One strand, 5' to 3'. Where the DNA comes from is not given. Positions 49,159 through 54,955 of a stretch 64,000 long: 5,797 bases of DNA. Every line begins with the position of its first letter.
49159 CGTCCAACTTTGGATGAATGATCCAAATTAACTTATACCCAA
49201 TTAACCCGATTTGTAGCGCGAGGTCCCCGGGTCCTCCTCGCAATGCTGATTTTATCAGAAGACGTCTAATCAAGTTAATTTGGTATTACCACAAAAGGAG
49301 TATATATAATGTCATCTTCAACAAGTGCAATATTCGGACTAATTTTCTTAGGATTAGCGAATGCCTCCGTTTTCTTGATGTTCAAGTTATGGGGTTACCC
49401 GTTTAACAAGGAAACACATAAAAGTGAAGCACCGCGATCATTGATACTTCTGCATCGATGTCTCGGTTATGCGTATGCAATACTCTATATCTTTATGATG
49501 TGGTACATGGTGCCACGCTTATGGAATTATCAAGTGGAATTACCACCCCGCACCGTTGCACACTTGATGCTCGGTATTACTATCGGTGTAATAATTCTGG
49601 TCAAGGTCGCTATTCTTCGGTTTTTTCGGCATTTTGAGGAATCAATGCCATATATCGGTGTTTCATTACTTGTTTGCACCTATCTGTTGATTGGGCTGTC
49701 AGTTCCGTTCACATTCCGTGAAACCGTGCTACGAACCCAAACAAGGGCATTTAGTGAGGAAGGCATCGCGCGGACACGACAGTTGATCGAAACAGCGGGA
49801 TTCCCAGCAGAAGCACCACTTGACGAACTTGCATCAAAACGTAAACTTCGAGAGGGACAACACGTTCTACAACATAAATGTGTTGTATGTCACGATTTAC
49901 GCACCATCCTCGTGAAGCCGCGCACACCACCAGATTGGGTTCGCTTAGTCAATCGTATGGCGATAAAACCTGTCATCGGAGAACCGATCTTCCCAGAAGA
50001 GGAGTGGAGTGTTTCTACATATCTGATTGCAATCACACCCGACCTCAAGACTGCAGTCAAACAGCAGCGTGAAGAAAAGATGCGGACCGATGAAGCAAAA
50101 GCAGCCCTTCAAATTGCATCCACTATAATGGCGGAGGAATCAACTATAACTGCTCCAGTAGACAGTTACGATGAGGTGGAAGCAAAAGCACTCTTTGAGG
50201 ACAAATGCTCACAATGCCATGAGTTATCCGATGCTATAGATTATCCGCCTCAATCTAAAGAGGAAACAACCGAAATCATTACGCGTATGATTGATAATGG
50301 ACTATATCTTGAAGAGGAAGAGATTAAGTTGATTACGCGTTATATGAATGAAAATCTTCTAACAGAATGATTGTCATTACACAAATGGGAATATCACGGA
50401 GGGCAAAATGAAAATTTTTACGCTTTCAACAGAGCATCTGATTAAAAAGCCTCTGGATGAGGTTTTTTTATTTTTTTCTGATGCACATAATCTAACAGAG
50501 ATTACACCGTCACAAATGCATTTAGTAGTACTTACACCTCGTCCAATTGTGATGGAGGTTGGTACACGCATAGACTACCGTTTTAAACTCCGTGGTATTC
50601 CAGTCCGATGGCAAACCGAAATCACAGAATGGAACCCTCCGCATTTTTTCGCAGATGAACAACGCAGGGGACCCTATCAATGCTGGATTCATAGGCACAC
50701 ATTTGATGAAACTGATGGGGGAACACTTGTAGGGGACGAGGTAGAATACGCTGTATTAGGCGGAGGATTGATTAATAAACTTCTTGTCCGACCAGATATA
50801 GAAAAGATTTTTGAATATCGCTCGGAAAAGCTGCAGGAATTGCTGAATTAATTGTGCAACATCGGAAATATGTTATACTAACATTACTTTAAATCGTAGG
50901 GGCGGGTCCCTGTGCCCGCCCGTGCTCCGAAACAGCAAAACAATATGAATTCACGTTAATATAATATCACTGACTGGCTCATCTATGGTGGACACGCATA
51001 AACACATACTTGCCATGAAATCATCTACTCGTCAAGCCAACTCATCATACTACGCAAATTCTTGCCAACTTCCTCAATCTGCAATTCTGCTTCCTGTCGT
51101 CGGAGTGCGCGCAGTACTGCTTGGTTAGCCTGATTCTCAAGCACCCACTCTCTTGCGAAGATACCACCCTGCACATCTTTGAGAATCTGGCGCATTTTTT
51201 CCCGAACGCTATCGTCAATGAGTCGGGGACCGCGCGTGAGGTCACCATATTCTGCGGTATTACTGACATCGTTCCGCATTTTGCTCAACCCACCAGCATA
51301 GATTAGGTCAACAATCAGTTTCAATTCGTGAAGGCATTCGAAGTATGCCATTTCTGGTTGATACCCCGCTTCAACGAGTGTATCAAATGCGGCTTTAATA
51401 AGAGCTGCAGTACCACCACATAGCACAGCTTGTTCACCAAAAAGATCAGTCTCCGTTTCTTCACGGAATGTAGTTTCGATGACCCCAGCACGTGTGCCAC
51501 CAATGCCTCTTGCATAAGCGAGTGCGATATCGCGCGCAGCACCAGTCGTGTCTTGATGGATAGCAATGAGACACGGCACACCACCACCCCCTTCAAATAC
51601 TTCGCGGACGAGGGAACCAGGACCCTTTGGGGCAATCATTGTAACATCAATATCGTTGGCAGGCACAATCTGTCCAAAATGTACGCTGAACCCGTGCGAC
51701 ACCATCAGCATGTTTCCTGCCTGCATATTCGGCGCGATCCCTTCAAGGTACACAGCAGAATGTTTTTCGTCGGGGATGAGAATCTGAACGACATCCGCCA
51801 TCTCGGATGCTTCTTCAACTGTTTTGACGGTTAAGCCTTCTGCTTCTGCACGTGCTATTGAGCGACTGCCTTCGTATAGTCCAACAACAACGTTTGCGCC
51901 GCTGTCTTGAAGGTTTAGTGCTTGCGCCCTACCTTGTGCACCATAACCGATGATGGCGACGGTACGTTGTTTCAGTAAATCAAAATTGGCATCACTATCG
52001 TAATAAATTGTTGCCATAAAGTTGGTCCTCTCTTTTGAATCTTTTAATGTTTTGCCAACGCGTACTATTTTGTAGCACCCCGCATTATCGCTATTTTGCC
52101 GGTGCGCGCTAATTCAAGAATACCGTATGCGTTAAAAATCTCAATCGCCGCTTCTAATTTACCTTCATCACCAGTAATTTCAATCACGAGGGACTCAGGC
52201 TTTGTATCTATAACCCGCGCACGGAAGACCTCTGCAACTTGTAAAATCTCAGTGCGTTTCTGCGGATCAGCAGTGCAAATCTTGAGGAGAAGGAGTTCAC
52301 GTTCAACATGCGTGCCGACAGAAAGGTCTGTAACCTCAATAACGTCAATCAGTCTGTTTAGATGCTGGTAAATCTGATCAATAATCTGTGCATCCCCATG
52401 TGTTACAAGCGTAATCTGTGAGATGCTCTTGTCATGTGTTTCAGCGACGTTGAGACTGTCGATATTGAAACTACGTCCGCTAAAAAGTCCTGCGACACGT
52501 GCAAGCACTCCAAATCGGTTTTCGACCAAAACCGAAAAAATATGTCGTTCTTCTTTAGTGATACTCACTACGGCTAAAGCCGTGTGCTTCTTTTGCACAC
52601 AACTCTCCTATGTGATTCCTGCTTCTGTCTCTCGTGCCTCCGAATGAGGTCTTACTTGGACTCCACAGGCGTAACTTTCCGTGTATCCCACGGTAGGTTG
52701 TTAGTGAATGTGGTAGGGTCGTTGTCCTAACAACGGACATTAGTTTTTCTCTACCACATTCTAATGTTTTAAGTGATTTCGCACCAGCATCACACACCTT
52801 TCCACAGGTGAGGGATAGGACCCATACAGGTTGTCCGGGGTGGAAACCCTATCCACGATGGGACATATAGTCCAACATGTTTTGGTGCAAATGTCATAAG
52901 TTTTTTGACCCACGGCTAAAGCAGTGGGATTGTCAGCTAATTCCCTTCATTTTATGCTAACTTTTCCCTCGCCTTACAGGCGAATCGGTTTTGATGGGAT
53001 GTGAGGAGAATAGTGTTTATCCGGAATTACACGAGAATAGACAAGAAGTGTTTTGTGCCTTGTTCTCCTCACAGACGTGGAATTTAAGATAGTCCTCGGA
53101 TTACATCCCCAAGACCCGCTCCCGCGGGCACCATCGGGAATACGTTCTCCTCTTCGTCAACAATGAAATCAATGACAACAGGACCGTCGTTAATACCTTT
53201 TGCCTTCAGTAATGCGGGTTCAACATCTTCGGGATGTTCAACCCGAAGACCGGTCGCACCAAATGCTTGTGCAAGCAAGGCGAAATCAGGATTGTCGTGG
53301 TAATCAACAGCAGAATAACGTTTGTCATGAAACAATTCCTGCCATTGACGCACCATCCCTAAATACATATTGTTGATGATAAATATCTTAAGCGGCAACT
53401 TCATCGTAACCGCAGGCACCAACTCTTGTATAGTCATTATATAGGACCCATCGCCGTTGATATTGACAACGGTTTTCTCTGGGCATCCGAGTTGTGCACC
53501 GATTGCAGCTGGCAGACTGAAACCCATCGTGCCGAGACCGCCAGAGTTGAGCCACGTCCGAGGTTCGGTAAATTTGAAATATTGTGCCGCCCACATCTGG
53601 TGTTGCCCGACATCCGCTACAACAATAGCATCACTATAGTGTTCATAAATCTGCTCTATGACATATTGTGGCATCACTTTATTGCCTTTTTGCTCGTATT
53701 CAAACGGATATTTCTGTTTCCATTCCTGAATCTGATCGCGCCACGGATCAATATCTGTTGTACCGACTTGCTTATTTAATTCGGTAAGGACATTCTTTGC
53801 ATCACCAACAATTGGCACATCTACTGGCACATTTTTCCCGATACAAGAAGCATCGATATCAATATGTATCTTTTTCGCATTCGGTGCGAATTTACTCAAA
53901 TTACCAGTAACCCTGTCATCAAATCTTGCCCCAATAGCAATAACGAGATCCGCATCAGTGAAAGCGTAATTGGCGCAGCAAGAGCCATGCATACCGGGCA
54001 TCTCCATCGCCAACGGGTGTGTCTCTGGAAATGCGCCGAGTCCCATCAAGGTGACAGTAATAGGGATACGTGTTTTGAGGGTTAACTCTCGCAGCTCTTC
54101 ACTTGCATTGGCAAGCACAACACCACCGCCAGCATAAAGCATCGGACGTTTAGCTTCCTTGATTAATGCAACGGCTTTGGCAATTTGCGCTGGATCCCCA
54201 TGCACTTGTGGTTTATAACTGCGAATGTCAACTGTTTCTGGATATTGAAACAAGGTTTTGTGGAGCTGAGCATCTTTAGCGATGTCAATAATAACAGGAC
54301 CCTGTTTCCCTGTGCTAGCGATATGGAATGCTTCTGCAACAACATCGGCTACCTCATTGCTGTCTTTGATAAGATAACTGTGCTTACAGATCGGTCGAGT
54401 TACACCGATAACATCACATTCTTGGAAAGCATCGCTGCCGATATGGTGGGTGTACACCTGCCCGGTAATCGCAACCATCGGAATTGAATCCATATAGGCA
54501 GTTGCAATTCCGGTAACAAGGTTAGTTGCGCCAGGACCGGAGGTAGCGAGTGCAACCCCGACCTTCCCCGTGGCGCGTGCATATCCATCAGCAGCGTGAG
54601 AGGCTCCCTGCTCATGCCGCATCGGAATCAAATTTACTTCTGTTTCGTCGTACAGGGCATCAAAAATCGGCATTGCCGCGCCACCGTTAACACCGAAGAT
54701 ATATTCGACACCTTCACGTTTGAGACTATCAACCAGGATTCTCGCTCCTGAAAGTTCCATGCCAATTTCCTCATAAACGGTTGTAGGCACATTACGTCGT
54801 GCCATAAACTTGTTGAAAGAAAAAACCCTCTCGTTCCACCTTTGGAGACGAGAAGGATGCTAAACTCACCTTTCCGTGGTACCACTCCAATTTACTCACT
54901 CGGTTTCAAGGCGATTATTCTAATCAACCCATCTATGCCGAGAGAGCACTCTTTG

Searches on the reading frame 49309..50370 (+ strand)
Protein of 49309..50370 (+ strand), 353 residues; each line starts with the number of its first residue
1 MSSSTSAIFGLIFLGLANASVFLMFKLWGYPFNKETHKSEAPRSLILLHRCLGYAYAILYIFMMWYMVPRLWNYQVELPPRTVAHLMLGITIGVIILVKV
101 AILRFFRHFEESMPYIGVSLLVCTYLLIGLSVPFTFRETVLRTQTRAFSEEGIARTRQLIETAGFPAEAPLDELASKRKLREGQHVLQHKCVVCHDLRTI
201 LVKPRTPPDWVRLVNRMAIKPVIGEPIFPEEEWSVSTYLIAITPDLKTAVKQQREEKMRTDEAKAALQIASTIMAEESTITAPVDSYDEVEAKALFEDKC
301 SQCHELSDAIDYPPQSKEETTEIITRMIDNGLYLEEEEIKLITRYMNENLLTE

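Call 17: search_protein_families(library=pfam, proteins=[window:49309-50370:+], max_evalue=0.001)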
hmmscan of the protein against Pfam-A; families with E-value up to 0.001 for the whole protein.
window:49309-50370:+ (353 aa): 3 families
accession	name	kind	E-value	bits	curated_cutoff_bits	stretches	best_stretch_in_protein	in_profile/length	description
PF13442.11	Cytochrome_CBB3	-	2.1e-06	28.4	27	0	292-331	6-44/68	Cytochrome C oxidase, cbb3-type, subunit III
PF00034.26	Cytochrom_C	-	5.3e-05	24.9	21.3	0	291-312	3-24/90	Cytochrome c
PF09098.15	Dehyd-heme_bind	-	0.00012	22.2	25.2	0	182-239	2-63/167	Quinohemoprotein amine dehydrogenase A, alpha subunit, haem binding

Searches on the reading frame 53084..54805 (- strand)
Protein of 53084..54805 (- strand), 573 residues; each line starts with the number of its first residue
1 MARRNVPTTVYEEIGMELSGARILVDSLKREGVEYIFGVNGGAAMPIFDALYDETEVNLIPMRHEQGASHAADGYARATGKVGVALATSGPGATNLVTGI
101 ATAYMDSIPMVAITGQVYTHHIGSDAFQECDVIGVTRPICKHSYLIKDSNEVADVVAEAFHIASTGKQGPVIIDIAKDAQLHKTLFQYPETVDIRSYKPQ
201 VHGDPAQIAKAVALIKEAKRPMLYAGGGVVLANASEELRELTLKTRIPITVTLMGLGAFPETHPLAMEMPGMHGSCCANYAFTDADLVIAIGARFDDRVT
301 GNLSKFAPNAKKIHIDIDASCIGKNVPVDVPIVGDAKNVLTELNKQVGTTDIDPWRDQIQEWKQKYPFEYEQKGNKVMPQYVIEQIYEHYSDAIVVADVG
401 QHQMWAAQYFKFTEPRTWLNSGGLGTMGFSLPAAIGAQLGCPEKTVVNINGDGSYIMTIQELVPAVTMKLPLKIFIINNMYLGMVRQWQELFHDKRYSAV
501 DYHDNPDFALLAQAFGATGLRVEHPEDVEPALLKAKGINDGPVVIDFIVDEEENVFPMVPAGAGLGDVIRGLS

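Call 17: search_protein_families(library=pfam, proteins=[window:53084-54805:-], max_evalue=0.001)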
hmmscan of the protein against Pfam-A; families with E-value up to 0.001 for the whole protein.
window:53084-54805:- (573 aa): 3 families
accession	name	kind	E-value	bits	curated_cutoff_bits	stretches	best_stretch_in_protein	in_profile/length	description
PF02775.26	TPP_enzyme_C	-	1.1e-55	188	21.9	1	398-547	1-151/151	Thiamine pyrophosphate enzyme, C-terminal TPP binding domain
PF00205.28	TPP_enzyme_M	-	1.6e-51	174.1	30.4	1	208-343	1-137/137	Thiamine pyrophosphate enzyme, central domain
PF02776.23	TPP_enzyme_N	-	2.7e-41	140.5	26.8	1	19-133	2-117/119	Thiamine pyrophosphate enzyme, N-terminal TPP binding domain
